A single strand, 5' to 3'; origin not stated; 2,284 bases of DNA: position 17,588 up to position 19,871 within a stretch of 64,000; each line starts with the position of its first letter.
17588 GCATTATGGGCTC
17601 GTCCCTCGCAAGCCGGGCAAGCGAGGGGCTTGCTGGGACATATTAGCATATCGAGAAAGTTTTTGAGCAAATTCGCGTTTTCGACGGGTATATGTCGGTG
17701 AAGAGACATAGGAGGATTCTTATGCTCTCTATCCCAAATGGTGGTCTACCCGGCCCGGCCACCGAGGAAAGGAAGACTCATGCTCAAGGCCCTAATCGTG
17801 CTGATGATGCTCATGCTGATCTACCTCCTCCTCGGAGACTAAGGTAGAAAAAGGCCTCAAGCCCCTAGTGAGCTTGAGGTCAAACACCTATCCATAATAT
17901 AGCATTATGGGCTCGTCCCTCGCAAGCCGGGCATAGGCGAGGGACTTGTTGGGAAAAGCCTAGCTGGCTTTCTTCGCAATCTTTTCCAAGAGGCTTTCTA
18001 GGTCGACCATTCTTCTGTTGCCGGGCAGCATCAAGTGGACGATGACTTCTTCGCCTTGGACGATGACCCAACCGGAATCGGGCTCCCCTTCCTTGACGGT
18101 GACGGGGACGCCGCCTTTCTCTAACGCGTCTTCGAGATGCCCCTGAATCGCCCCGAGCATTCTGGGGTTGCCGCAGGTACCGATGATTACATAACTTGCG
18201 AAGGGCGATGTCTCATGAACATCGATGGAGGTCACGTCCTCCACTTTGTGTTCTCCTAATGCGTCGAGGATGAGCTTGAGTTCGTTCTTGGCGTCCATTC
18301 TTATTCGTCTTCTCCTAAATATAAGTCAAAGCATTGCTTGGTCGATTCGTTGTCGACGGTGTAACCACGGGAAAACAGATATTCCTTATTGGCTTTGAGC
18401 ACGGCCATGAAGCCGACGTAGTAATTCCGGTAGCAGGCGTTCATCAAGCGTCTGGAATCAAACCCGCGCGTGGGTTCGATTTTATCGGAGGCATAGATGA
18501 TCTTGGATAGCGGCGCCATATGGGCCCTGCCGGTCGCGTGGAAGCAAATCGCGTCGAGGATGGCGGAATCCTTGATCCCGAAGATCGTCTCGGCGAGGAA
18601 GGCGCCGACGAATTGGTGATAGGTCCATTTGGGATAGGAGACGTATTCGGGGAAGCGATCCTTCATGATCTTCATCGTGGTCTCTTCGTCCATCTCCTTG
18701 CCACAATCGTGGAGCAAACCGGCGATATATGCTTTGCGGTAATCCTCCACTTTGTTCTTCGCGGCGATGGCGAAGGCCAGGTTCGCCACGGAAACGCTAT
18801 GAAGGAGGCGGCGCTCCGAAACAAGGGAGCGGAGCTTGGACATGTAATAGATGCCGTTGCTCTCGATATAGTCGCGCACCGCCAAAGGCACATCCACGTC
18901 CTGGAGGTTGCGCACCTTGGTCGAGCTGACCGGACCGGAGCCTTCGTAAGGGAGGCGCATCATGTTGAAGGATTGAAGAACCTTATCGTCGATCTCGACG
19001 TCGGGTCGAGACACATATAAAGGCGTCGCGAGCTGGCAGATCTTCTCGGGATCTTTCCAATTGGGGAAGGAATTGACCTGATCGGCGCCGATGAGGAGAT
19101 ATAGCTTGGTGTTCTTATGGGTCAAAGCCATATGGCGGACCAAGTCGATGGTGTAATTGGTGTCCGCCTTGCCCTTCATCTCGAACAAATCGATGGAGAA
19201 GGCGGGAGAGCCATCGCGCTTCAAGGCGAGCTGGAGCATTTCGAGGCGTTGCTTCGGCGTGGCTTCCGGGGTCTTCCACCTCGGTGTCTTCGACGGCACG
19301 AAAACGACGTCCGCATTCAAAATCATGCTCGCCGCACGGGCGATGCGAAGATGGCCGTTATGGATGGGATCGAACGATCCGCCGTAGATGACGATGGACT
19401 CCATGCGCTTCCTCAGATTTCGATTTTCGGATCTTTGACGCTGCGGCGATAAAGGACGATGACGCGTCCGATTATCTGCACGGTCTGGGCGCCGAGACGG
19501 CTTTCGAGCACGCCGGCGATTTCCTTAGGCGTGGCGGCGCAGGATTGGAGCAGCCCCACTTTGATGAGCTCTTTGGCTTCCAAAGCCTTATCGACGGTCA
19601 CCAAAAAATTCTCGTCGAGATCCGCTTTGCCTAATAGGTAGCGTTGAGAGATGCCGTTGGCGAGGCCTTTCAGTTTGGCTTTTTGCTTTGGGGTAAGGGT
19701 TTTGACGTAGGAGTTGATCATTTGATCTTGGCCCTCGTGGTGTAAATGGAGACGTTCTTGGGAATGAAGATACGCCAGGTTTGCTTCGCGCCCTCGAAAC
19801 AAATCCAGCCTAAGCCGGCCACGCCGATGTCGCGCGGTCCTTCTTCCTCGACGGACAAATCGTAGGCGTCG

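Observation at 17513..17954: Duplicated ~126-nt three-hairpin element, one copy forming the 3' end of the rsfS operon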

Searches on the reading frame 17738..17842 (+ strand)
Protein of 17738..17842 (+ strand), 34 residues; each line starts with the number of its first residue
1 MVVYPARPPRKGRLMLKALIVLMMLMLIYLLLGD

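Call 29: search_protein_families(library=pfam, proteins=[window:17738-17839:+], max_evalue=1)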
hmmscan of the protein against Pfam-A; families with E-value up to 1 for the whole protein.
seq(34 aa): 0 families

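Call 30: search_protein_families(library=ncbifam, proteins=[window:17738-17839:+], max_evalue=1)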
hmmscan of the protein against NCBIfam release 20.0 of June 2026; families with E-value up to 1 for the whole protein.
seq(34 aa): 0 families

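Call 45: search_protein_representatives(protein=window:17738-17839:+)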
Query: 34 residues. Proteins with E-value up to 0.001 (for the whole library): 1; up to 1e-10: 1; up to 1e-30: 0. The best 1 are listed.
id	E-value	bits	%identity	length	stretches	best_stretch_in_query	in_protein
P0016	2.1e-12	60.1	100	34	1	1-34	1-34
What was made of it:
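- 17780..17842 (+): A 20-aa hydrophobic ORF, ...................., preceded by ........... Gene callers extend it to 34 aa from 17738. No homologue was found (calls 29, 30, 45).
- On Type I toxin-antitoxin system: Only a self-hit was found among 1.84 billion representative proteins (call 45).
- There is no homology to any toxin family or to any other protein (calls 29, 30, 45).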

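Call 50: find_encoding_contigs(protein=window:17738-17842:+, flank=3000, max_places=10)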
Protein window:17738-17842:+ (34 aa): 20 contigs read that carry it; 6 places shown.
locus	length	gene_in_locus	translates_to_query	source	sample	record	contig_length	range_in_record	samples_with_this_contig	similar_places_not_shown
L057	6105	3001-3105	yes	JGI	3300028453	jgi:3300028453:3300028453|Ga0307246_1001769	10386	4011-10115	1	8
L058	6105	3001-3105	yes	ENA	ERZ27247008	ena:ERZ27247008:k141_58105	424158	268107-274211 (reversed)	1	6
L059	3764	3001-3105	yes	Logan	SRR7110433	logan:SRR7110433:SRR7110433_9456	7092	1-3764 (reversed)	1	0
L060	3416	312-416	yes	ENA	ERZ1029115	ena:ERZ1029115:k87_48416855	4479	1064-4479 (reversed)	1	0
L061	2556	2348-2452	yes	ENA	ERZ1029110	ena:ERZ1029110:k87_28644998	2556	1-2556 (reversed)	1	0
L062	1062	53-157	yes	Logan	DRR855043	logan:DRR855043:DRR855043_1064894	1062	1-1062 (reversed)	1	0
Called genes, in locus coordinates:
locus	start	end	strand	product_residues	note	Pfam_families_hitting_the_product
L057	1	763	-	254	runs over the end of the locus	PF00528:BPD_transp_1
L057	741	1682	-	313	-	-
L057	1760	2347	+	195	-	PF00027:cNMP_binding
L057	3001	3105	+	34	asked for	-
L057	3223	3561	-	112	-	PF02410:RsfS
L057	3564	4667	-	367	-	PF01467:CTP_transf_like, PF08668:HDOD (weak), PF01966:HD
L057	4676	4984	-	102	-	PF01985:CRS1_YhbY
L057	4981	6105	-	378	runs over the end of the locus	PF10412:TrwB_AAD_bind (faint), PF21516:YqeH-like_C (weak)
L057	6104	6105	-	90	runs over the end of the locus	?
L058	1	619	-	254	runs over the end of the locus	PF00528:BPD_transp_1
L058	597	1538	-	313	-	-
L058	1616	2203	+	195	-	PF00027:cNMP_binding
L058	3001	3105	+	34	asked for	-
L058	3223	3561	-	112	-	PF02410:RsfS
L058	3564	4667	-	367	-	PF01467:CTP_transf_like, PF08668:HDOD (weak), PF01966:HD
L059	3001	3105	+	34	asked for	-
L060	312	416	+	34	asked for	-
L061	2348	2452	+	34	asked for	-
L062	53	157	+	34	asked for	-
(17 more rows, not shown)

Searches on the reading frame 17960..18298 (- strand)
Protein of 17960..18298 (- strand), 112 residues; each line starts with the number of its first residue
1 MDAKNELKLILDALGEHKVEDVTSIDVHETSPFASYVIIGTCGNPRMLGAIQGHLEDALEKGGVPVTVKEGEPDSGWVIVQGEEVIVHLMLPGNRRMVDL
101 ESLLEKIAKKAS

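Call 10: find_encoding_contigs(protein=window:17960-18298:-, flank=10000, max_places=10)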
Protein window:17960-18298:- (112 aa): 23 contigs read that carry it; 10 places shown.
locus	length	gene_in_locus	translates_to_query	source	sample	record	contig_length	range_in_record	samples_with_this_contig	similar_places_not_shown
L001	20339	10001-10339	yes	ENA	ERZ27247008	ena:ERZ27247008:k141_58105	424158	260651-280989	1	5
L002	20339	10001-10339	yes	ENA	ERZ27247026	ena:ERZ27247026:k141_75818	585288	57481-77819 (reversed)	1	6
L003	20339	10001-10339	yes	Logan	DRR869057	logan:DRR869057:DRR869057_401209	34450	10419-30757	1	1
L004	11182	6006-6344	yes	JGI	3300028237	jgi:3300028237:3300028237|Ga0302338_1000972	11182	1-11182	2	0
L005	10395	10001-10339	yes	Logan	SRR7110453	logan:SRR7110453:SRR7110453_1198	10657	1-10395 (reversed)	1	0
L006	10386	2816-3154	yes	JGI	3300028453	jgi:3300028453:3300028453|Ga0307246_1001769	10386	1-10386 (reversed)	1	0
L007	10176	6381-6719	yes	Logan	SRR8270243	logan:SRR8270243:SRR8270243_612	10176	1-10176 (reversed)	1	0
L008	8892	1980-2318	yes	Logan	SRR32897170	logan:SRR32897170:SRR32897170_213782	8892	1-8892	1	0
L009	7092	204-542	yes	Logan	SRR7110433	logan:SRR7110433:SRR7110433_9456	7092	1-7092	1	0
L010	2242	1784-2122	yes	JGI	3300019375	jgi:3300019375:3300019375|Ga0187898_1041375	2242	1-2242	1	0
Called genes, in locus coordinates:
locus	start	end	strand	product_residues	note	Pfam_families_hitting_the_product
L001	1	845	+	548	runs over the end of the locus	PF02734:Dak2, PF21645:FakA-like_M, PF13684:FakA-like_C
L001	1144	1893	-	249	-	PF02660:G3P_acyltransf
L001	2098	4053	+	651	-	PF02518:HATPase_c, PF00204:DNA_gyraseB, PF01751:Toprim, PF00986:DNA_gyraseB_C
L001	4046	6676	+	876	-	PF00521:DNA_topoisoIV, PF03989:DNA_gyraseA_C (weak)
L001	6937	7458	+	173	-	PF09419:PGP_phosphatase (weak), PF00702:Hydrolase (weak), PF13419:HAD_2, PF13242:Hydrolase_like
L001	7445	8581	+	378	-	PF10412:TrwB_AAD_bind (faint), PF21516:YqeH-like_C (weak)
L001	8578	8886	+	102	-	PF01985:CRS1_YhbY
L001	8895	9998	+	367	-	PF01467:CTP_transf_like, PF08668:HDOD (weak), PF01966:HD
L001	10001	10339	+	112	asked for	PF02410:RsfS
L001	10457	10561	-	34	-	-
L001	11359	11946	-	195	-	PF00027:cNMP_binding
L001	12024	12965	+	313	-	-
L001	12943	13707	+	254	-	PF00528:BPD_transp_1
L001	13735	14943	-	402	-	PF01676:Metalloenzyme, PF00884:Sulfatase (faint)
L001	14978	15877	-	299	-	PF02899:Phage_int_SAM_1, PF00589:Phage_integrase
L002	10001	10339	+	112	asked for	PF02410:RsfS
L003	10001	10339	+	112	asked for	PF02410:RsfS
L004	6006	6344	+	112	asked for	PF02410:RsfS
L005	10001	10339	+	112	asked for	PF02410:RsfS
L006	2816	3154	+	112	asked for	PF02410:RsfS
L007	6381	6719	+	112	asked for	PF02410:RsfS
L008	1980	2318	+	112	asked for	PF02410:RsfS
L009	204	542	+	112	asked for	PF02410:RsfS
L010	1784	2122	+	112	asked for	PF02410:RsfS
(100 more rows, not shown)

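Call 15: find_homologous_proteins(query=window:17960-18298:-, max_evalue=1e-10)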
Query window:17960-18298:- (112 aa): 15 proteins with E <= 1e-10 among 20 candidates.
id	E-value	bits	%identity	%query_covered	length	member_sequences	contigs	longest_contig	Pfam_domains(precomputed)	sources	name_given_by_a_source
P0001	2.0e-66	239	100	100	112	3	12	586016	PF02410.22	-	-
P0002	1.4e-50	188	78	100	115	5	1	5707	PF02410.22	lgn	-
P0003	8.4e-49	182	75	100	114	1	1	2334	PF02410.22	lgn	-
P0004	3.5e-46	174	74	96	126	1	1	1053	PF02410.22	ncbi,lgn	-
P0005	1.6e-41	159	66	98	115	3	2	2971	PF02410.22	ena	-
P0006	4.0e-41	157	65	98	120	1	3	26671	PF02410.22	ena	-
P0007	1.1e-40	156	68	93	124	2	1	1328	PF02410.22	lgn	-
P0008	4.7e-40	154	67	93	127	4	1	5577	PF02410.22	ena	-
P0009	3.3e-39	151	68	91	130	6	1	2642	PF02410.22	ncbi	-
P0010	1.1e-38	149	66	99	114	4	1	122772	PF02410.22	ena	-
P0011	1.1e-38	149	65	97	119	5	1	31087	PF02410.22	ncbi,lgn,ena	-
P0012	3.8e-38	148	65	97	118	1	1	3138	PF02410.22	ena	-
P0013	7.5e-37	144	63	97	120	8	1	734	PF02410.22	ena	-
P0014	4.0e-36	141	61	100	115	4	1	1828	PF02410.22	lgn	-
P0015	7.8e-33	131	58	96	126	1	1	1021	PF02410.22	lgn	-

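Call 16: find_encoding_contigs(protein=P0002, flank=4000, max_places=3)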
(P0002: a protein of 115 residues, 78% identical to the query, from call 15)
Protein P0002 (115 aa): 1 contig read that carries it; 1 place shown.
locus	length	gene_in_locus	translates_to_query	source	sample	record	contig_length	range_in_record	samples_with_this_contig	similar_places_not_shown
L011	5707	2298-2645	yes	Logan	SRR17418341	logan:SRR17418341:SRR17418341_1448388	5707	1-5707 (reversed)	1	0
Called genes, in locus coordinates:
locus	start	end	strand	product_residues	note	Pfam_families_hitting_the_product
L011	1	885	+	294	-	?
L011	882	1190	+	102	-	PF01985:CRS1_YhbY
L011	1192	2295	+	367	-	PF01467:CTP_transf_like, PF01966:HD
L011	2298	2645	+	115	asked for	PF02410:RsfS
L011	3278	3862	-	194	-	PF00027:cNMP_binding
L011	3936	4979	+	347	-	-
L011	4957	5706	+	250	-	?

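Call 17: find_encoding_contigs(protein=P0003, flank=4000, max_places=3)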
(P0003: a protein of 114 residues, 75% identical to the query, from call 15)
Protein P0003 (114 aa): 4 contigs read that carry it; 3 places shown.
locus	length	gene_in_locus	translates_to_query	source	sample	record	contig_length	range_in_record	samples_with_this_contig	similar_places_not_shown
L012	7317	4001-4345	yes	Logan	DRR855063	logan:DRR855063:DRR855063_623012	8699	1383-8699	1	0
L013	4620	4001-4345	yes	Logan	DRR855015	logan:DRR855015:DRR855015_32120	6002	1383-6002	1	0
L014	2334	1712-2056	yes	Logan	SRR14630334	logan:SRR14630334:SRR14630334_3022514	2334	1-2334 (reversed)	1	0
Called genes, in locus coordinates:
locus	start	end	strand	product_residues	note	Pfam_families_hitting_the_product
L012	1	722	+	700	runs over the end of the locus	?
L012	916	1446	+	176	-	PF09419:PGP_phosphatase (weak), PF00702:Hydrolase (weak), PF13419:HAD_2, PF13242:Hydrolase_like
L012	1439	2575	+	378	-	PF21516:YqeH-like_C (weak)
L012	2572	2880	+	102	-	PF01985:CRS1_YhbY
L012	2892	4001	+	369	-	PF01467:CTP_transf_like, PF01966:HD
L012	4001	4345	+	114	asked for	PF02410:RsfS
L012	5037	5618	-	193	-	PF00027:cNMP_binding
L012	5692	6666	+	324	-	-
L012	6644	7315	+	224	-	?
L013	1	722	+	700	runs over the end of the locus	?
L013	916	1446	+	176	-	PF09419:PGP_phosphatase (weak), PF00702:Hydrolase (weak), PF13419:HAD_2, PF13242:Hydrolase_like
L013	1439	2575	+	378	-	PF21516:YqeH-like_C (weak)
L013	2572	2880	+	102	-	PF01985:CRS1_YhbY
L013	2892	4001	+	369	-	PF01467:CTP_transf_like, PF01966:HD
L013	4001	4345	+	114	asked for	PF02410:RsfS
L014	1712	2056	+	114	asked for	PF02410:RsfS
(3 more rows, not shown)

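Call 18: find_encoding_contigs(protein=P0006, flank=4000, max_places=3)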
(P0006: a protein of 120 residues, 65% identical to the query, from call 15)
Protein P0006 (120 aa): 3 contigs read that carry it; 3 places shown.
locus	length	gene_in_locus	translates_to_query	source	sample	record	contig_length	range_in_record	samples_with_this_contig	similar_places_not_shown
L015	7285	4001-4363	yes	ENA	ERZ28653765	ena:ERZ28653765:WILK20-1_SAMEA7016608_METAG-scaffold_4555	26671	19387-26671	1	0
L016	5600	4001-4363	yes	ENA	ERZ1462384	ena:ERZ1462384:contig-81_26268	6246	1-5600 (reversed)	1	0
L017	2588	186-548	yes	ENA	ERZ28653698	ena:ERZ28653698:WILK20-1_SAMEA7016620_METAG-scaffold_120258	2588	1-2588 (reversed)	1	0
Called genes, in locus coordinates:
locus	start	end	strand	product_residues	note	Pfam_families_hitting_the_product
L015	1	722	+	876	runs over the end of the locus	PF00521:DNA_topoisoIV, PF03989:DNA_gyraseA_C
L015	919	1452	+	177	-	PF09419:PGP_phosphatase, PF00702:Hydrolase (weak), PF13419:HAD_2, PF13242:Hydrolase_like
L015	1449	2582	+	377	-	PF01926:MMR_HSR1 (faint), PF21516:YqeH-like_C (weak)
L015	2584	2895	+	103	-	PF01985:CRS1_YhbY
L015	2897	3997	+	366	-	PF01467:CTP_transf_like, PF08668:HDOD (weak), PF01966:HD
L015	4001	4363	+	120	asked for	PF02410:RsfS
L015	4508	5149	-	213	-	PF00702:Hydrolase, PF12710:HAD, PF13419:HAD_2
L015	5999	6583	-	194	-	PF00027:cNMP_binding, PF13545:HTH_Crp_2 (weak)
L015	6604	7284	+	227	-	?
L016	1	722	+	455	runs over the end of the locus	?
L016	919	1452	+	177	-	PF09419:PGP_phosphatase, PF00702:Hydrolase (weak), PF13419:HAD_2, PF13242:Hydrolase_like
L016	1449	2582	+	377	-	PF01926:MMR_HSR1 (faint), PF21516:YqeH-like_C (weak)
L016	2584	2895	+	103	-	PF01985:CRS1_YhbY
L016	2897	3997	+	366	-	PF01467:CTP_transf_like, PF08668:HDOD (weak), PF01966:HD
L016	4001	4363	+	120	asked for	PF02410:RsfS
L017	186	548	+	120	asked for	PF02410:RsfS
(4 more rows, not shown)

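Call 19: find_encoding_contigs(protein=P0010, flank=4000, max_places=3)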
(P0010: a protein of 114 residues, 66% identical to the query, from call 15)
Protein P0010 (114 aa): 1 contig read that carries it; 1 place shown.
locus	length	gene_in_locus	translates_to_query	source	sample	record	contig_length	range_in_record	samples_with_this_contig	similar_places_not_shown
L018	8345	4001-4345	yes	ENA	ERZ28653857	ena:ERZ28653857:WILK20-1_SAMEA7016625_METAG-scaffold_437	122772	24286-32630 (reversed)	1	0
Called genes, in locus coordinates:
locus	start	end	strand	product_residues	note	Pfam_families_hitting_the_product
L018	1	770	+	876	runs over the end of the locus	PF00521:DNA_topoisoIV, PF03989:DNA_gyraseA_C (faint)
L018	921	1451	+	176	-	PF09419:PGP_phosphatase (weak), PF00702:Hydrolase, PF13419:HAD_2 (weak), PF13242:Hydrolase_like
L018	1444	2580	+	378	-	PF21516:YqeH-like_C (weak)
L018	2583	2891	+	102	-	PF01985:CRS1_YhbY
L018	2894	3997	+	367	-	PF01467:CTP_transf_like, PF08668:HDOD (weak), PF01966:HD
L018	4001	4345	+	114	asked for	PF02410:RsfS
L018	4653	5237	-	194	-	PF00027:cNMP_binding, PF13545:HTH_Crp_2 (faint)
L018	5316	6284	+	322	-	-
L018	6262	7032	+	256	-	PF00528:BPD_transp_1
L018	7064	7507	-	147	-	-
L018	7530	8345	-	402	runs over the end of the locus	PF01676:Metalloenzyme, PF00884:Sulfatase (faint)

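Call 20: find_encoding_contigs(protein=P0011, flank=4000, max_places=3)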
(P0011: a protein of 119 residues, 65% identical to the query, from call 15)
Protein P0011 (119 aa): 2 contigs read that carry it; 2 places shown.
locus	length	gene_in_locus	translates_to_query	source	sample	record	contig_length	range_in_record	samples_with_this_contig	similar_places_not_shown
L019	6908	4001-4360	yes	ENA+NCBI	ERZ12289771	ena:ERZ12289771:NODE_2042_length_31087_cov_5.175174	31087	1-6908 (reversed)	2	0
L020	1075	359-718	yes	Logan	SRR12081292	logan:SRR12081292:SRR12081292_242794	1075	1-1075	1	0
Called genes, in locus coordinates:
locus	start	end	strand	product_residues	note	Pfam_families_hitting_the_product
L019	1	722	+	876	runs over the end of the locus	PF00521:DNA_topoisoIV, PF03989:DNA_gyraseA_C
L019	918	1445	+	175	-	PF09419:PGP_phosphatase, PF00702:Hydrolase (weak), PF13419:HAD_2 (weak), PF13242:Hydrolase_like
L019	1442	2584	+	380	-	PF01926:MMR_HSR1 (faint), PF21516:YqeH-like_C (weak)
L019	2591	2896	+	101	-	PF01985:CRS1_YhbY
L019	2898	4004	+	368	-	PF01467:CTP_transf_like, PF08668:HDOD (weak), PF01966:HD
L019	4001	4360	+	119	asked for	PF02410:RsfS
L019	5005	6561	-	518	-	PF00079:Serpin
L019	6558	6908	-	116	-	?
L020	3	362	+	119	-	?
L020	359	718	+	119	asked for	PF02410:RsfS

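Call 62: list_cluster_members(proteins=[P0001])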
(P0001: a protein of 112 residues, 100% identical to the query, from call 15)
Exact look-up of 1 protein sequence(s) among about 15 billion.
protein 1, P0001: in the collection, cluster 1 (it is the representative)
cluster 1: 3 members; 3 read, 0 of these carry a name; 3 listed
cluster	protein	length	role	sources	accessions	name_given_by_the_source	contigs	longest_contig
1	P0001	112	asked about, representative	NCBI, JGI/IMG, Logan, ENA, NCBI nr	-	-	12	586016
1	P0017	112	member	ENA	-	-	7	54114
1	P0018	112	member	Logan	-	-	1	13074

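Call 63: find_encoding_contigs(protein=P0017, flank=2500, max_places=10)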
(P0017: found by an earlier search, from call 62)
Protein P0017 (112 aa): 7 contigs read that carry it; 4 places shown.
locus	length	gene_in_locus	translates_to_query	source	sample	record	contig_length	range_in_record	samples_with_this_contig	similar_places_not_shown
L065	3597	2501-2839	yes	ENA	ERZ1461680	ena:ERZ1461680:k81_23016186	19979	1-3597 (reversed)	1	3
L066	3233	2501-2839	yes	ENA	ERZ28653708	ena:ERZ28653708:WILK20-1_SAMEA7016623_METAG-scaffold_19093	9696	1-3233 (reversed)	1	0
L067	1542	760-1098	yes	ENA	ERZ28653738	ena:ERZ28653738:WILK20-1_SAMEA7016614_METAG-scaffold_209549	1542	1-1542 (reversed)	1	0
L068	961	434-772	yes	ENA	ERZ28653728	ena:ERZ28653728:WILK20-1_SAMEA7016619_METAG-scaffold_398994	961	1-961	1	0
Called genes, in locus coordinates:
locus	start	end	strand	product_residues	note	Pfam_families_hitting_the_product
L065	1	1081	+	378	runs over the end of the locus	PF10412:TrwB_AAD_bind (faint), PF21516:YqeH-like_C (weak)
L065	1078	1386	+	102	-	PF01985:CRS1_YhbY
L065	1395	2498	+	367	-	PF01467:CTP_transf_like, PF08668:HDOD (weak), PF01966:HD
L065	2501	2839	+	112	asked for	PF02410:RsfS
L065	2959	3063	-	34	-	-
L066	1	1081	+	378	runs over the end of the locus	PF10412:TrwB_AAD_bind (faint), PF21516:YqeH-like_C (weak)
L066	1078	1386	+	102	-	PF01985:CRS1_YhbY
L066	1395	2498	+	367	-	PF01467:CTP_transf_like, PF08668:HDOD (weak), PF01966:HD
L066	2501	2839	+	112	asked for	PF02410:RsfS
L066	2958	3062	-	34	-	-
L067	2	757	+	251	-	?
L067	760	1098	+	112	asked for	PF02410:RsfS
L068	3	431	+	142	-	?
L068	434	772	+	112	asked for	PF02410:RsfS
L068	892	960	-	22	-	?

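Call 64: find_encoding_contigs(protein=P0018, flank=2500, max_places=5)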
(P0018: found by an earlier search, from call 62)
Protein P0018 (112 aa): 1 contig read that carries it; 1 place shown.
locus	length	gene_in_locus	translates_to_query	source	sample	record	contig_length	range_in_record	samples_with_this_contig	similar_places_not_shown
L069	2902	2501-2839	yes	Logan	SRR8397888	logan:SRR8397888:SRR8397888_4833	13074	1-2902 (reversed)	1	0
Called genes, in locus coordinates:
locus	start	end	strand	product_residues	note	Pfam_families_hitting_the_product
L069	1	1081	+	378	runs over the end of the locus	PF10412:TrwB_AAD_bind (faint), PF21516:YqeH-like_C (weak)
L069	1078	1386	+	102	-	PF01985:CRS1_YhbY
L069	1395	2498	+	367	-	PF01467:CTP_transf_like, PF08668:HDOD (weak), PF01966:HD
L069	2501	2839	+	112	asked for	PF02410:RsfS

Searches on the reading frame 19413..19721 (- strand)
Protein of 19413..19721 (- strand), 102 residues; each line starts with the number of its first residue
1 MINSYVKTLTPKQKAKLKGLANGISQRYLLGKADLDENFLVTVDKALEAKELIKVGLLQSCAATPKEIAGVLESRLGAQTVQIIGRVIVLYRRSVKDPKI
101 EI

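Call 54: find_encoding_contigs(protein=window:19413-19721:-, flank=3500, max_places=10)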
Protein window:19413-19721:- (102 aa): 12 contigs read that carry it; 2 places shown.
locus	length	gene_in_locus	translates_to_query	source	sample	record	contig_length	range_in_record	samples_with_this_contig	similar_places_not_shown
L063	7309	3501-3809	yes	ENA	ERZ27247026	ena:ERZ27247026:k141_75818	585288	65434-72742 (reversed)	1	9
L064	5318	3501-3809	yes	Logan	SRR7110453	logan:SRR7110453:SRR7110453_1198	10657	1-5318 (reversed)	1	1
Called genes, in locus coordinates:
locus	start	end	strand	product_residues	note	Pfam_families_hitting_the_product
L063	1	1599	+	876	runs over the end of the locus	PF00521:DNA_topoisoIV, PF03989:DNA_gyraseA_C (weak)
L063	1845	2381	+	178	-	PF00702:Hydrolase (weak), PF09419:PGP_phosphatase (weak), PF13419:HAD_2, PF13242:Hydrolase_like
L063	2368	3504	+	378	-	PF10412:TrwB_AAD_bind (faint), PF21516:YqeH-like_C (weak)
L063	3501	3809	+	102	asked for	PF01985:CRS1_YhbY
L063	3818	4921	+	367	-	PF01467:CTP_transf_like, PF08668:HDOD (weak), PF01966:HD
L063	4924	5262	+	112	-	PF02410:RsfS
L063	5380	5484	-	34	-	-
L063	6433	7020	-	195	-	PF00027:cNMP_binding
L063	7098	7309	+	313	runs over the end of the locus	-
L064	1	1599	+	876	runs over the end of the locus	PF00521:DNA_topoisoIV, PF03989:DNA_gyraseA_C (weak)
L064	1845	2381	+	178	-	PF00702:Hydrolase (weak), PF09419:PGP_phosphatase (weak), PF13419:HAD_2, PF13242:Hydrolase_like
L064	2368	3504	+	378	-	PF10412:TrwB_AAD_bind (faint), PF21516:YqeH-like_C (weak)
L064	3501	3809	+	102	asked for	PF01985:CRS1_YhbY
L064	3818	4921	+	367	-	PF01467:CTP_transf_like, PF08668:HDOD (weak), PF01966:HD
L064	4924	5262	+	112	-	PF02410:RsfS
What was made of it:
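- Tried and rejected: A YhbY-based look-up for more strain variants gave nothing new (call 54).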
